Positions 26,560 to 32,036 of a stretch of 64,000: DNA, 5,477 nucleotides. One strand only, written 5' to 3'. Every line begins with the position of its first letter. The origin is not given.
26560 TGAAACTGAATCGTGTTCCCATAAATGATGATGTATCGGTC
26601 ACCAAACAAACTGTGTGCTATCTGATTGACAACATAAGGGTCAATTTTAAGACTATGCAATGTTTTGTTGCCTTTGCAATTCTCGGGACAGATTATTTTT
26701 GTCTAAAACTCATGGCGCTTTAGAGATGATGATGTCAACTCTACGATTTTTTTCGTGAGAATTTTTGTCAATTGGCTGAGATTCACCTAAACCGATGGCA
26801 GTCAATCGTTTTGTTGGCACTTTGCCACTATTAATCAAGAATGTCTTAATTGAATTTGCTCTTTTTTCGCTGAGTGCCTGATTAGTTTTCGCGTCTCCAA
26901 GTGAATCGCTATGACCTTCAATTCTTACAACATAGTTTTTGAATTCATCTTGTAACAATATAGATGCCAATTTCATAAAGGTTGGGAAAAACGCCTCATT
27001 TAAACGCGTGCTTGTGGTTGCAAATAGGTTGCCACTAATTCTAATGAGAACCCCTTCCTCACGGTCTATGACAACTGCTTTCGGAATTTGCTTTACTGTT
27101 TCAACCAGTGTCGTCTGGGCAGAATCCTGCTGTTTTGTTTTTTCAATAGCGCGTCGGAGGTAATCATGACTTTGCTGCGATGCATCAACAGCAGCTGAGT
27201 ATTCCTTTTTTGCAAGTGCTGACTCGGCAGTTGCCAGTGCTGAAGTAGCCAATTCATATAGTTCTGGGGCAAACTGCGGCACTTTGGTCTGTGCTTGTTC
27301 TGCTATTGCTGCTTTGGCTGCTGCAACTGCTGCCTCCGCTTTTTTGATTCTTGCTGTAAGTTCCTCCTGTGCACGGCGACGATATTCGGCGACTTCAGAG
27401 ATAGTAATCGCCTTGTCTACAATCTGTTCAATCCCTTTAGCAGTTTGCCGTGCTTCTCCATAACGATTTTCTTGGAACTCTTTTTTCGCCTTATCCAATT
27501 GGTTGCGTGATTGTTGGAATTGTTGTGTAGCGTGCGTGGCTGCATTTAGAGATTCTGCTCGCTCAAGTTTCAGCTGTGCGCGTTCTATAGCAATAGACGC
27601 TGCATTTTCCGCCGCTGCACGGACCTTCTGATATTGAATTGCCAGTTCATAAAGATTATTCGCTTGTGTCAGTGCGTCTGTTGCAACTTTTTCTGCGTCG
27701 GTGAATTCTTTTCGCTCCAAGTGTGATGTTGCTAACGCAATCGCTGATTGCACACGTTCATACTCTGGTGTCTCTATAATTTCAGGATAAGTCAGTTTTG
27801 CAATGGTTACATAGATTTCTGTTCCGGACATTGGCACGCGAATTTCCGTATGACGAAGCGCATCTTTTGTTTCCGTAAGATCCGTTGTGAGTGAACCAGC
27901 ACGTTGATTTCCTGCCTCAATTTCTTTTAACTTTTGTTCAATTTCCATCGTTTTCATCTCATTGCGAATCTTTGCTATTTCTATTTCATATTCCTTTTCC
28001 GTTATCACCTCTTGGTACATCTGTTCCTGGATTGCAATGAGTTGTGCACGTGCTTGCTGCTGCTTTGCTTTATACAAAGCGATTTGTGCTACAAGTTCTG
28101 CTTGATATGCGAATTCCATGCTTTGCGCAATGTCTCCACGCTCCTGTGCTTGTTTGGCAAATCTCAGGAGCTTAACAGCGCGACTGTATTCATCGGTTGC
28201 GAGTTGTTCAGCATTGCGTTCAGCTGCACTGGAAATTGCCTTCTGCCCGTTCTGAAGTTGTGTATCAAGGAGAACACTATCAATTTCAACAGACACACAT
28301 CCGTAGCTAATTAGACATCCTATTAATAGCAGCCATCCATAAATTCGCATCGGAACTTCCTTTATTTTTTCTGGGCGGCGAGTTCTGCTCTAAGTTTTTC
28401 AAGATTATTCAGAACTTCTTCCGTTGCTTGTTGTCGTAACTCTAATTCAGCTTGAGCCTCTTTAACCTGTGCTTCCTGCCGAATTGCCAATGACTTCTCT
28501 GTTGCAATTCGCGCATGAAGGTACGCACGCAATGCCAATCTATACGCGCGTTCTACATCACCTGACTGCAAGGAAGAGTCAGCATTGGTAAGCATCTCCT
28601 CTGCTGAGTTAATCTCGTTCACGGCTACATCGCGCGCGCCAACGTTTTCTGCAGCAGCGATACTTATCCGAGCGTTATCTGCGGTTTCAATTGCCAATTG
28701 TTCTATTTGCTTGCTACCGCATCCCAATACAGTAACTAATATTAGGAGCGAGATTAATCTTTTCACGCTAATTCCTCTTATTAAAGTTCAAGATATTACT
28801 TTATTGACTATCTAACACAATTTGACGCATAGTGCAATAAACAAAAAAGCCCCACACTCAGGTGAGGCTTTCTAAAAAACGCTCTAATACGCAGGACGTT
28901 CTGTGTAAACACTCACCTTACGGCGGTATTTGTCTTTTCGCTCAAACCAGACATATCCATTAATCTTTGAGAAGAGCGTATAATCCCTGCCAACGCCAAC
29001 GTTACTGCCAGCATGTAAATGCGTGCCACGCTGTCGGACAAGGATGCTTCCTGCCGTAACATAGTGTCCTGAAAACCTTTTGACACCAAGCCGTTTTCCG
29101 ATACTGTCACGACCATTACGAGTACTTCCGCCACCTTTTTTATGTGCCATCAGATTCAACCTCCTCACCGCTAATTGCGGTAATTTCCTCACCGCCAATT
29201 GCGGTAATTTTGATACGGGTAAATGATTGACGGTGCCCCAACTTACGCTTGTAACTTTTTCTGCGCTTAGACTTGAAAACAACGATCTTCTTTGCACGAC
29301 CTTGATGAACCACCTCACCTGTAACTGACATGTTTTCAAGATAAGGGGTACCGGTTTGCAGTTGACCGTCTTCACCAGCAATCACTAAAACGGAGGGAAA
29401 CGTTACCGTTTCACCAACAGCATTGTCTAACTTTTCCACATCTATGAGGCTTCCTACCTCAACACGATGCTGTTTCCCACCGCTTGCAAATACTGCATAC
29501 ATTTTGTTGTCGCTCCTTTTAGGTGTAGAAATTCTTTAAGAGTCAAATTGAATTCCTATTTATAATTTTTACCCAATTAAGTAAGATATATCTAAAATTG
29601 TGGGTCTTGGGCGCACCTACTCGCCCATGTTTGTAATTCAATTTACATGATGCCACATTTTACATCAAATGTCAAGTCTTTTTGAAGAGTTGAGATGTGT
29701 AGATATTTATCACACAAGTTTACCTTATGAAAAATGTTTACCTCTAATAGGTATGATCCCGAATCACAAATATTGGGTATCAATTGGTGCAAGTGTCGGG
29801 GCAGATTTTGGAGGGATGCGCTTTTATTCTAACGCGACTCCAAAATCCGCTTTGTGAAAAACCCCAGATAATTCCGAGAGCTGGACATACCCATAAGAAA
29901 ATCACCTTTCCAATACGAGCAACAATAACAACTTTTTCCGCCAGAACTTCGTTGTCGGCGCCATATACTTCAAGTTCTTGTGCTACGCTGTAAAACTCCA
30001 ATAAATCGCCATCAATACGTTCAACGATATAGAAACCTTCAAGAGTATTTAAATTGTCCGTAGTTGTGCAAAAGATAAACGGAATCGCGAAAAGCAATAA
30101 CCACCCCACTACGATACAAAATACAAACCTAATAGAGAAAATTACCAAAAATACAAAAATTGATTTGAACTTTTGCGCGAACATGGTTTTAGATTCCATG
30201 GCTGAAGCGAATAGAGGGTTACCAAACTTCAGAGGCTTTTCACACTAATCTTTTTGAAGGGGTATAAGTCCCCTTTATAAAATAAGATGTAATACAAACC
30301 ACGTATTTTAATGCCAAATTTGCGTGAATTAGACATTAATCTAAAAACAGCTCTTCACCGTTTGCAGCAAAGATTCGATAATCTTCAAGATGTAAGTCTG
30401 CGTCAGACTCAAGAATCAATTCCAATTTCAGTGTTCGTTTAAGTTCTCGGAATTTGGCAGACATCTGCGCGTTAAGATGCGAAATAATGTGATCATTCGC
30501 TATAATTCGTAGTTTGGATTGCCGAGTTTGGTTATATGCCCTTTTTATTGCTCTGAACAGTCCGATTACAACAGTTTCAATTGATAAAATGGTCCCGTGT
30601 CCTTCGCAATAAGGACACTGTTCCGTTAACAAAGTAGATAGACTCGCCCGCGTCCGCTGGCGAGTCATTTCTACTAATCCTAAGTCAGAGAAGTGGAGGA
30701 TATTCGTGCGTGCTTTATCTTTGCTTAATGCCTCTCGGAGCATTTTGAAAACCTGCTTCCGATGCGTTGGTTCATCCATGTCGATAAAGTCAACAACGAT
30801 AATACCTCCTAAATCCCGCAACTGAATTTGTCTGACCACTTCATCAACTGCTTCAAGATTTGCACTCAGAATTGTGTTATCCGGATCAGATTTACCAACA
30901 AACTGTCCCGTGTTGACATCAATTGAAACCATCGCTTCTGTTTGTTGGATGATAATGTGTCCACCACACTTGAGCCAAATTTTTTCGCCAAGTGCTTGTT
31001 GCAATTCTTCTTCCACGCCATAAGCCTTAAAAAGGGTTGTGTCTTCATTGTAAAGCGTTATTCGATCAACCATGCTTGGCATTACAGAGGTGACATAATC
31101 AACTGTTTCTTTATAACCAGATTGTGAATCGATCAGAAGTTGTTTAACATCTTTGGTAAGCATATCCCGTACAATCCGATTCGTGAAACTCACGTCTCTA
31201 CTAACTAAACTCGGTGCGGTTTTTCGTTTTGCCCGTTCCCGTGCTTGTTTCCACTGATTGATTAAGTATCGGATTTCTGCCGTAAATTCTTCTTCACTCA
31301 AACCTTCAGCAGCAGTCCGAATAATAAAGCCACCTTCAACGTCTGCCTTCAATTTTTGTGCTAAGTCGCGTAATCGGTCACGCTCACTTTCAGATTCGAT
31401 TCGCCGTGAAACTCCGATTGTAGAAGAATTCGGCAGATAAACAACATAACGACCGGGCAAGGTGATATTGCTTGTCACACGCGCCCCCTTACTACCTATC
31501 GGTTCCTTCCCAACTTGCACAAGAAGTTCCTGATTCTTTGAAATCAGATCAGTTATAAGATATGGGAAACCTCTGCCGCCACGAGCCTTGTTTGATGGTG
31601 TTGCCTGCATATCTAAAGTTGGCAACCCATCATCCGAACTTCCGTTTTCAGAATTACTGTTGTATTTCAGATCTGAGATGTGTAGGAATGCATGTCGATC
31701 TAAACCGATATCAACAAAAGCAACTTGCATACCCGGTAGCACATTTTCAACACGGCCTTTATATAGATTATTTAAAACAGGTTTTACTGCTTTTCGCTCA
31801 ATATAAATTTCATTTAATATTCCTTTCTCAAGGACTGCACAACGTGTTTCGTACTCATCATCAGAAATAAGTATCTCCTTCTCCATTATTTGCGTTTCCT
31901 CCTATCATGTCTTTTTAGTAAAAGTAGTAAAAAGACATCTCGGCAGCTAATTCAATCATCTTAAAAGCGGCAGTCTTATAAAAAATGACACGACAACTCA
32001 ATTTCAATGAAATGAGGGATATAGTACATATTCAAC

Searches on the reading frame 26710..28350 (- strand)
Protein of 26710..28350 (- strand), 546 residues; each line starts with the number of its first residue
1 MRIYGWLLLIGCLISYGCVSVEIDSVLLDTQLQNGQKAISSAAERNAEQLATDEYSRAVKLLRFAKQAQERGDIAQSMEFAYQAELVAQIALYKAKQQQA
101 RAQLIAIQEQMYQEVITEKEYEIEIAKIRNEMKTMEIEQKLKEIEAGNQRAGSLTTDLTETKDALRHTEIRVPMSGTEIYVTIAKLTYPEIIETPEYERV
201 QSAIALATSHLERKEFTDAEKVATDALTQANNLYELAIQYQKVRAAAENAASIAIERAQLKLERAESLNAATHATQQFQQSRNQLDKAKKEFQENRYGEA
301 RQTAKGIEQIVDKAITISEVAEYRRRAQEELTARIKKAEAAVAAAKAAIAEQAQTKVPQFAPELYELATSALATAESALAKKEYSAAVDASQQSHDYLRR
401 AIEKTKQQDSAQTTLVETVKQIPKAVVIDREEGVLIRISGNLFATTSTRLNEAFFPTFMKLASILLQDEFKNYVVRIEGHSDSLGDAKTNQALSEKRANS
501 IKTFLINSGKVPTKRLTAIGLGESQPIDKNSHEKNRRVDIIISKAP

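Call 23: search_protein_families(library=ncbifam, proteins=[window:26710-28350:-], max_evalue=0.0001)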
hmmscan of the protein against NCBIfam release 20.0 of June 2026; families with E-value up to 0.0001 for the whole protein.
window:26710-28350:- (546 aa): 28 families (the best 25 are shown)
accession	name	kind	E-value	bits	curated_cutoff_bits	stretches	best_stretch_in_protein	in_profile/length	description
NF053611.1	YiaD_Gzip_OmpA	equivalog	7.8e-25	87.8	175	1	408-542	71-206/206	YiaD family glycine zipper/OmpA-like lipoprotein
NF053612.1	anchor_PA1041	equivalog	1.6e-18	67.5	250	1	420-542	111-235/236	PA1041 family peptidoglycan-binding anchor lipoprotein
NF053585.1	OMP_LP_YfiB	equivalog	1e-17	64.5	128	1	437-544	53-162/163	outer membrane lipoprotein YfiB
NF006541.1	PRK09038.1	equivalog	1.9e-15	57.2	283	1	376-544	80-250/253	flagellar motor protein MotD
TIGR03350.1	type_VI_ompA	equivalog_domain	7.5e-15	55.1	139.8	1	432-542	22-137/137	type VI secretion system protein TssL, long form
NF006508.0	PRK08944.1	subfamily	3.3e-14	52.8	259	1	382-544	121-289/304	MotB family protein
NF053613.1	OMP_toxin_LptF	equivalog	4.7e-14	52.7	400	1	405-544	109-247/256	lipotoxin F family OmpA-related lipoprotein LptF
TIGR02802.1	Pal_lipo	equivalog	9.4e-14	51.4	125.35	1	443-541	4-103/104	peptidoglycan-associated lipoprotein Pal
TIGR03789.1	pdsO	hypoth_equivalog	2.9e-13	50.1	152.2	1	370-534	81-231/243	sortase-associated OmpA-like protein PdsO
NF005195.1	PRK06667.1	equivalog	3.6e-13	49.9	300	1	403-543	88-236/241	flagellar motor protein MotB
NF045787.1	OmpABordt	equivalog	1.7e-12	47.4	200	1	475-542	119-189/194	outer membrane protein OmpA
NF045788.1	Omp38Acinit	equivalog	2e-12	46.9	500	1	442-537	244-337/354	outer membrane protein Omp38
NF033763.1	exchanger_TraB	exception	2.9e-12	45.3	700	1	443-542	396-497/522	outer membrane exchange protein TraB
NF005382.1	PRK06925.1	equivalog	2.3e-11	44.4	264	1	404-544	72-225/225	flagellar motor protein MotS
NF007804.1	PRK10510.1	equivalog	3.4e-11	42.9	307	1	435-543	107-217/219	OmpA family lipoprotein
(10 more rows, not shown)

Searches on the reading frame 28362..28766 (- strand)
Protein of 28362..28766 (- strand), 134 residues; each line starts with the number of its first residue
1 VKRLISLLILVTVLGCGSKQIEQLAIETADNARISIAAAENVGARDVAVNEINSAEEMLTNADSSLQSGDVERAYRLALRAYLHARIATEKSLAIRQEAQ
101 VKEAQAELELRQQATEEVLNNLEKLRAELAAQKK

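Call 23: search_protein_families(library=ncbifam, proteins=[window:28362-28766:-], max_evalue=0.0001)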
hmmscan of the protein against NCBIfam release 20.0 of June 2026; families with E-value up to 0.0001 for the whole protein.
window:28362-28766:- (134 aa): 1 family
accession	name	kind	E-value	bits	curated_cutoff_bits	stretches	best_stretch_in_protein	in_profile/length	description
NF052674.1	SAXB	equivalog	6.1e-08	33.1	95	1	1-94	1-101/111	SoxAX-binding protein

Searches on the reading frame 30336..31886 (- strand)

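Call 23: search_protein_families(library=ncbifam, proteins=[window:30336-31886:-], max_evalue=0.0001)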
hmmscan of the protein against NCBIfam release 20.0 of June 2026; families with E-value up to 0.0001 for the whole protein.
window:30336-31886:- (516 aa): 5 families
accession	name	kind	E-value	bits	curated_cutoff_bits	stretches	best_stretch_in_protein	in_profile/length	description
TIGR00757.1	RNaseEG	subfamily_domain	6.9e-151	502.9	325.95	1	13-441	1-411/415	Rne/Rng family ribonuclease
NF008689.0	PRK11712.1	equivalog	6.4e-145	483.3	594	1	2-483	2-464/489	ribonuclease G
NF052586.1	RnaseECyano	equivalog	4.4e-91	306.2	900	2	111-436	82-409/619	ribonuclease E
NF052588.1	RnaseEMycob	equivalog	4.4e-88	296.1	1400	2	120-440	421-753/945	ribonuclease E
NF008074.0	PRK10811.1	equivalog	1.2e-78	265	908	1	11-450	11-430/1068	ribonuclease E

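Call 63: search_protein_families(library=padloc, proteins=[window:30336-31886:-], max_evalue=0.001)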
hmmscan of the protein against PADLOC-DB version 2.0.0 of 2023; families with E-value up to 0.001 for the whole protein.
window:30336-31886:- (516 aa): 0 families
